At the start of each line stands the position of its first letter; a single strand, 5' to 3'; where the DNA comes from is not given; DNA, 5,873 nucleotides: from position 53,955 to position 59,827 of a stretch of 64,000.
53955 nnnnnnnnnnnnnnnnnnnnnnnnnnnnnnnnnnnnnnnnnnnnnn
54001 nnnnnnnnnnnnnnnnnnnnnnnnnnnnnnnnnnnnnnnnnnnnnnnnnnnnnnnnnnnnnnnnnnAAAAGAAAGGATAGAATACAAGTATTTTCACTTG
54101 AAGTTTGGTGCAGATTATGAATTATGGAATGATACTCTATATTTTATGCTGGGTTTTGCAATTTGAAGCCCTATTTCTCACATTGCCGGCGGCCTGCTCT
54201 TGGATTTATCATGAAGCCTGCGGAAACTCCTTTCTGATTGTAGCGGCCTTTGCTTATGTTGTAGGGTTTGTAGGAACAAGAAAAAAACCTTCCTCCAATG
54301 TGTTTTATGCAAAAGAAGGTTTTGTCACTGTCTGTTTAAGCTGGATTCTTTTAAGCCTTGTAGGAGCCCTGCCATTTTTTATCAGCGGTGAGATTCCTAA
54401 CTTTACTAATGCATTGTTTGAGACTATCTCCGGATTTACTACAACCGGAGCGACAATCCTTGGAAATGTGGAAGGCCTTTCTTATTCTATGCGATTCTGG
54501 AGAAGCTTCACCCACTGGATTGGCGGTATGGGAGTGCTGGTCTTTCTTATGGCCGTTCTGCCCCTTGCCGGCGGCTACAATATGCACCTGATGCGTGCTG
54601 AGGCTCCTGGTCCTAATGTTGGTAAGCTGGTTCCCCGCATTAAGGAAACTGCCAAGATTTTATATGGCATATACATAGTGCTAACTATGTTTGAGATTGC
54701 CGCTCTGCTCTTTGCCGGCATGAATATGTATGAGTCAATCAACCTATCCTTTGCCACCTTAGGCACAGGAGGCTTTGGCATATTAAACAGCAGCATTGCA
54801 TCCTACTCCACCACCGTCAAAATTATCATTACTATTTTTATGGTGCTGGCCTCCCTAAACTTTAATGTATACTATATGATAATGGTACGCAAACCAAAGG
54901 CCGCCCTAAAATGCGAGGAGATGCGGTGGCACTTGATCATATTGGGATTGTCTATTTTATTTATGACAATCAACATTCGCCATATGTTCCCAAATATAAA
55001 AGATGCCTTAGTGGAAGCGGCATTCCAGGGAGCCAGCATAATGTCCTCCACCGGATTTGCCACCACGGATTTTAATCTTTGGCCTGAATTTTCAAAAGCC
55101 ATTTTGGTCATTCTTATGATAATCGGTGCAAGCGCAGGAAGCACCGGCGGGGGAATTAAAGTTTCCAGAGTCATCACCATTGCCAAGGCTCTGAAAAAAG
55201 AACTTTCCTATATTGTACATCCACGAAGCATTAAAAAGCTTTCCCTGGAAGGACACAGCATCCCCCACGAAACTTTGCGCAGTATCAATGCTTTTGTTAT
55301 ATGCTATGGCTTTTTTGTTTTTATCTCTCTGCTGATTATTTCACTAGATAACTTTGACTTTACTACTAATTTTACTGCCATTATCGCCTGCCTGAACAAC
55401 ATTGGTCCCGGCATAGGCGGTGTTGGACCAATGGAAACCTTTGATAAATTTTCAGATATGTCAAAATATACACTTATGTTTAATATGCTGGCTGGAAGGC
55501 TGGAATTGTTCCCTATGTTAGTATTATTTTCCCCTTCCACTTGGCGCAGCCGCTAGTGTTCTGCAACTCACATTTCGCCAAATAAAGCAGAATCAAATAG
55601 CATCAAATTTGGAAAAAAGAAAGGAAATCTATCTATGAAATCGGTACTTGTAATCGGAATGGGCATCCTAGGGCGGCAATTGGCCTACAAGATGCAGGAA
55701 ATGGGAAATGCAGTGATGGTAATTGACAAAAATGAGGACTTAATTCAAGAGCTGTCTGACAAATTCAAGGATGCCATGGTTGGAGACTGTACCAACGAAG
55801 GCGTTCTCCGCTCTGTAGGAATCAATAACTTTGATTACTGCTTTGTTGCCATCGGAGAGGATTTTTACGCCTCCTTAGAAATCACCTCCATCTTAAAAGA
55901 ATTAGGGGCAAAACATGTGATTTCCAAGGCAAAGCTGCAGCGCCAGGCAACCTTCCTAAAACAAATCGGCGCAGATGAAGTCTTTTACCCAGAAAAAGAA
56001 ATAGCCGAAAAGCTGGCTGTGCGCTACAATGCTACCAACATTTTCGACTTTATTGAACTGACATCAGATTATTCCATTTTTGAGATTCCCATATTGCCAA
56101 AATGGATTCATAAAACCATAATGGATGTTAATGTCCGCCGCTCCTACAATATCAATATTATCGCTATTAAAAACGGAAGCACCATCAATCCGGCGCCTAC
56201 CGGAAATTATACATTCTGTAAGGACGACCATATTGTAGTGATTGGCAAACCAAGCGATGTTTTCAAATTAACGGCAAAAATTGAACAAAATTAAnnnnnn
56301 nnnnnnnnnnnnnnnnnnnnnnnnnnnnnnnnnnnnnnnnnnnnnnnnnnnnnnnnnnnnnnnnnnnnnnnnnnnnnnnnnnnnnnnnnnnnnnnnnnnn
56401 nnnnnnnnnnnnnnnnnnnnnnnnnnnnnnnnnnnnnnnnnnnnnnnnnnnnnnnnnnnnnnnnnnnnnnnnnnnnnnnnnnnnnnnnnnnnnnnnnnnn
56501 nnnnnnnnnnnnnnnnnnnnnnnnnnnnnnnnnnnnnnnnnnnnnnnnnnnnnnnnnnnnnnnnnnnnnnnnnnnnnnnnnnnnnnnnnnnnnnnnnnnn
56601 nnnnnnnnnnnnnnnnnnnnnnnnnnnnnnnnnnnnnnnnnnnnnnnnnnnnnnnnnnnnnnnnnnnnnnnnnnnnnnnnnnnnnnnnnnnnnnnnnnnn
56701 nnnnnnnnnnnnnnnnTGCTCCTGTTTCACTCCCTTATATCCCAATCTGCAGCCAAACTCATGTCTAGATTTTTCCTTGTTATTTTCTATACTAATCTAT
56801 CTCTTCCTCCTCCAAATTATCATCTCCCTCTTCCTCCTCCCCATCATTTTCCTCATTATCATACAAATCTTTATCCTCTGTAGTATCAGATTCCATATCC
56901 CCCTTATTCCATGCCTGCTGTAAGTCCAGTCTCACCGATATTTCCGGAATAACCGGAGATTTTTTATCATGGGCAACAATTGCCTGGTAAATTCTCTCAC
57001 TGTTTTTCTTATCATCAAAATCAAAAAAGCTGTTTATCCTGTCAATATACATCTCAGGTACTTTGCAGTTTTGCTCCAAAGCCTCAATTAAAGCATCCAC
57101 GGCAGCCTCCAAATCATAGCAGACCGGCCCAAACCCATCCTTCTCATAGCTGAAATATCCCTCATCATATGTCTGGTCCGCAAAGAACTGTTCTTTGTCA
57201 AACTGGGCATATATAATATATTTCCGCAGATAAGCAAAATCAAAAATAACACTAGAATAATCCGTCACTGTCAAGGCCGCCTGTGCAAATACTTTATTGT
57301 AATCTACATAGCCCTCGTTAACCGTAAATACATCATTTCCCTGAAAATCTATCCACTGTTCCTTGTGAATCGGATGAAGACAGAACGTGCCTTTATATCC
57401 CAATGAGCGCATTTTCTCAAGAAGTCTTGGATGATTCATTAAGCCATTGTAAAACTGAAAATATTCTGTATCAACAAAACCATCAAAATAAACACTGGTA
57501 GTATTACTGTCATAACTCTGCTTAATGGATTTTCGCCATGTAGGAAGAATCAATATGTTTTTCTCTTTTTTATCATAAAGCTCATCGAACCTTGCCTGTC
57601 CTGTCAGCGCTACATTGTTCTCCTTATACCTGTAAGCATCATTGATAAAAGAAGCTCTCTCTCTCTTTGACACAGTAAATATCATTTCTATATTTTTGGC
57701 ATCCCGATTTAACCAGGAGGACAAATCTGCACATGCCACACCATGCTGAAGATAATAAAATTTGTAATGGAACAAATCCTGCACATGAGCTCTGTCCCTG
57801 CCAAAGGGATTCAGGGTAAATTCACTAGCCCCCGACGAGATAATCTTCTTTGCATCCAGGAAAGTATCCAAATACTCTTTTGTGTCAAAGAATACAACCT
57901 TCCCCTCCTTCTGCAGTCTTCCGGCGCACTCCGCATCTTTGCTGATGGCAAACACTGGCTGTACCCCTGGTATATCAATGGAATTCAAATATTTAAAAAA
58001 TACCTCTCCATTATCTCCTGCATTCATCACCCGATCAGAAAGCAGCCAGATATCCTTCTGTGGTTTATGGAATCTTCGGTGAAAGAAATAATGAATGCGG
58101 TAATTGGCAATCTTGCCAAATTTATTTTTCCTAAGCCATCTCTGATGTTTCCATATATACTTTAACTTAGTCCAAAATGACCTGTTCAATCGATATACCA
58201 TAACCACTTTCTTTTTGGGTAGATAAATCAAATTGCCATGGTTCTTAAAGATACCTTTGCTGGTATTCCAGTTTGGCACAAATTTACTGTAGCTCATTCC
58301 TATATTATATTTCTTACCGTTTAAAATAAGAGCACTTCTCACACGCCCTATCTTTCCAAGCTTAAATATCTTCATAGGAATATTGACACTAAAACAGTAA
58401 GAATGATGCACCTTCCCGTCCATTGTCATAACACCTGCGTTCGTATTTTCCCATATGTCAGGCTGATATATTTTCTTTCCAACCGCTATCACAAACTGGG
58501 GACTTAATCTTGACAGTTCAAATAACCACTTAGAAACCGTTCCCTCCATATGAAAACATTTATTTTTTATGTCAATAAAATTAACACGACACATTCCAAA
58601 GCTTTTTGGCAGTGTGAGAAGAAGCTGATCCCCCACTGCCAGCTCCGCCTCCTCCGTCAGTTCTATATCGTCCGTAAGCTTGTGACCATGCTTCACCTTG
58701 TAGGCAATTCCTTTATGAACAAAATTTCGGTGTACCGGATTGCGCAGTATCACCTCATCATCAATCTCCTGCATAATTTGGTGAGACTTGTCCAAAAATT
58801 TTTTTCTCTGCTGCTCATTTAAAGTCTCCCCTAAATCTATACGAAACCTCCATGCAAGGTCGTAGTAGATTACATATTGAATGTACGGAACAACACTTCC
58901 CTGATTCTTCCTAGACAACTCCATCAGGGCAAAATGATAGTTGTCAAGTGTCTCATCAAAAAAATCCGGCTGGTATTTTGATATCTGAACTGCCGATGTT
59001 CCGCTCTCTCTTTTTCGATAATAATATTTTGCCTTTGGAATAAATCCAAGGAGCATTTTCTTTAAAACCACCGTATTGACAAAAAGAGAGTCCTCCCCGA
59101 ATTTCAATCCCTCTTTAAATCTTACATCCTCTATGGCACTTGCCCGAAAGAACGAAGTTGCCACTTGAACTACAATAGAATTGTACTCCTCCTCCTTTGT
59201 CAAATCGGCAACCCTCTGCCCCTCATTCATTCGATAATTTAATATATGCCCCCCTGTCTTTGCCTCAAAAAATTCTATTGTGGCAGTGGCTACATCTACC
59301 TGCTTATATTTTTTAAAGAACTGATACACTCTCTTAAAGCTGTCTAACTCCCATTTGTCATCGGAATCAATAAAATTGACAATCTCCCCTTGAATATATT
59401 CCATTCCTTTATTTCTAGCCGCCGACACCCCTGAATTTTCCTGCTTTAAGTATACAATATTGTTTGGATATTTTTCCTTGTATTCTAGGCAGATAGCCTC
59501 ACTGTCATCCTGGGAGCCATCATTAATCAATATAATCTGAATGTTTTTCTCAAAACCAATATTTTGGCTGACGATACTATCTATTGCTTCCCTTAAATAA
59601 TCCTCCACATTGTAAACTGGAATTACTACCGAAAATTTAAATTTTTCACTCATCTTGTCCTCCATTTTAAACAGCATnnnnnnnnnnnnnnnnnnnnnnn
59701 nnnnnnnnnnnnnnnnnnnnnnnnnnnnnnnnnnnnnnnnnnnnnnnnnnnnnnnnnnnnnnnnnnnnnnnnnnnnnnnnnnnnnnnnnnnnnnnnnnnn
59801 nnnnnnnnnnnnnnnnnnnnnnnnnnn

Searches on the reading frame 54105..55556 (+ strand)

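Call 52: search_protein_families(library=pfam, proteins=[window:54105-55556:+], max_evalue=0.001)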
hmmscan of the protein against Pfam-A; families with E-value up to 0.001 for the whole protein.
window:54105-55556:+ (483 aa): 1 family
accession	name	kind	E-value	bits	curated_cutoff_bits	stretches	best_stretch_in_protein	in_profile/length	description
PF02386.22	TrkH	-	8.2e-62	209.7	27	1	58-478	18-496/502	Cation transport protein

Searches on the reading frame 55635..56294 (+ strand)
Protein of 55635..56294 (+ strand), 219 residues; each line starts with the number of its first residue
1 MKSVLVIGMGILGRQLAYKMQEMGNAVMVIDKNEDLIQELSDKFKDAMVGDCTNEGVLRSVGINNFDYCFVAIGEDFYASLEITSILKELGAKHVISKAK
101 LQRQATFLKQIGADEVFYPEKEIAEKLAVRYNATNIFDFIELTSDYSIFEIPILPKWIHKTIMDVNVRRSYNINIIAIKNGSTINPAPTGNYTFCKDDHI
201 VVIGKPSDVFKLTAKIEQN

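Call 52: search_protein_families(library=pfam, proteins=[window:55635-56294:+], max_evalue=0.001)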
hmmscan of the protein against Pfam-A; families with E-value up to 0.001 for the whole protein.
window:55635-56294:+ (219 aa): 8 families
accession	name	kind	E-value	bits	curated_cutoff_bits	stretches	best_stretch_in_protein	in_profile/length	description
PF02254.24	TrkA_N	-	1.5e-26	93.4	23.8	1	4-119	1-116/116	TrkA-N domain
PF02080.26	TrkA_C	-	1.9e-11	44.1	27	1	149-214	4-68/71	TrkA-C domain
PF02737.24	3HCDH_N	-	0.00025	21.5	22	1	4-48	2-46/180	3-hydroxyacyl-CoA dehydrogenase, NAD binding domain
PF01262.27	AlaDh_PNT_C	-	0.00027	20.9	23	1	3-49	30-76/214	Alanine dehydrogenase/PNT, C-terminal domain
PF00107.32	ADH_zinc_N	-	0.00028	21.3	31.8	0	85-131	8-54/129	Zinc-binding dehydrogenase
PF03807.23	F420_oxidored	-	0.00037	21.5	21.6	0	4-47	2-46/94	NADP oxidoreductase coenzyme F420-dependent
PF03446.21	NAD_binding_2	-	0.00048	20.6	21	1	4-43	2-41/161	NAD binding domain of 6-phosphogluconate dehydrogenase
PF00070.33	Pyr_redox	-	0.00052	20.9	22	0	3-56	1-54/82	Pyridine nucleotide-disulphide oxidoreductase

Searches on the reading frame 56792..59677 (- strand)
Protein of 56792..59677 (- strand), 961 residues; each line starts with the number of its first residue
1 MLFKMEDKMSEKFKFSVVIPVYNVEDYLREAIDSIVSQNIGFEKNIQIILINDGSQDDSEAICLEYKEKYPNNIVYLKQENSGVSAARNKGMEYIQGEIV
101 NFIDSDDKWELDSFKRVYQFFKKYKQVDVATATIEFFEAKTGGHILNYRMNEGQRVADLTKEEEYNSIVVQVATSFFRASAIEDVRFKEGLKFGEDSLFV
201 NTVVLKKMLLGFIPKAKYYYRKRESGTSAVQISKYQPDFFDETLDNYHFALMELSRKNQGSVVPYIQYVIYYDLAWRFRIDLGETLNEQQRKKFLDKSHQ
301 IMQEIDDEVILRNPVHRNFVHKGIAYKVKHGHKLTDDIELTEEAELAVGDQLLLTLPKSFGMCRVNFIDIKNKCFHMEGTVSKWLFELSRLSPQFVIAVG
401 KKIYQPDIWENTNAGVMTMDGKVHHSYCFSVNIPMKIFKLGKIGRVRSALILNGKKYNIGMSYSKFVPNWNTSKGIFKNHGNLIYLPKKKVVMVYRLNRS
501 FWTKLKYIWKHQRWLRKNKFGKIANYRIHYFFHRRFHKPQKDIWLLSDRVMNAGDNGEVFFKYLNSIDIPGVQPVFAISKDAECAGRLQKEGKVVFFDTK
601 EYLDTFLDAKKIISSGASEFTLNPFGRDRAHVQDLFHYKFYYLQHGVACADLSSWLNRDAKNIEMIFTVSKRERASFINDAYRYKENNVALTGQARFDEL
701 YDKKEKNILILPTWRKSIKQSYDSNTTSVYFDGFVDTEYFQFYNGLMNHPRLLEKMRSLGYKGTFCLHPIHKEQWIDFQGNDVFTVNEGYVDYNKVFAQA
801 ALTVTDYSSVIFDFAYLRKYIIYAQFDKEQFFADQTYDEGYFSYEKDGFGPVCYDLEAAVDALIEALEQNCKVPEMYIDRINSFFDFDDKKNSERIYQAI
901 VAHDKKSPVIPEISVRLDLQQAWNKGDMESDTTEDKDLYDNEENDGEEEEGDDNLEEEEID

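Call 52: search_protein_families(library=pfam, proteins=[window:56792-59677:-], max_evalue=0.001)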
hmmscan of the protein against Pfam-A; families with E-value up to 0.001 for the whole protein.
window:56792-59677:- (961 aa): 4 families
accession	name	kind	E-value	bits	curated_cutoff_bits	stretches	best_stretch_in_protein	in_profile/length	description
PF04464.20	Glyphos_transf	-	4.2e-37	128.4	22.1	1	529-901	2-366/367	CDP-Glycerol:Poly(glycerophosphate) glycerophosphotransferase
PF00535.33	Glycos_transf_2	-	1.6e-31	110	23.3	1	16-167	1-149/168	Glycosyl transferase family 2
PF13641.12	Glyco_tranf_2_3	-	1.6e-14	54.9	27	1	15-196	3-187/230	Glycosyltransferase like family 2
PF10111.15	Glyco_tranf_2_2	-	2e-13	50.9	27.3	1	16-121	1-106/276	Glycosyltransferase like family 2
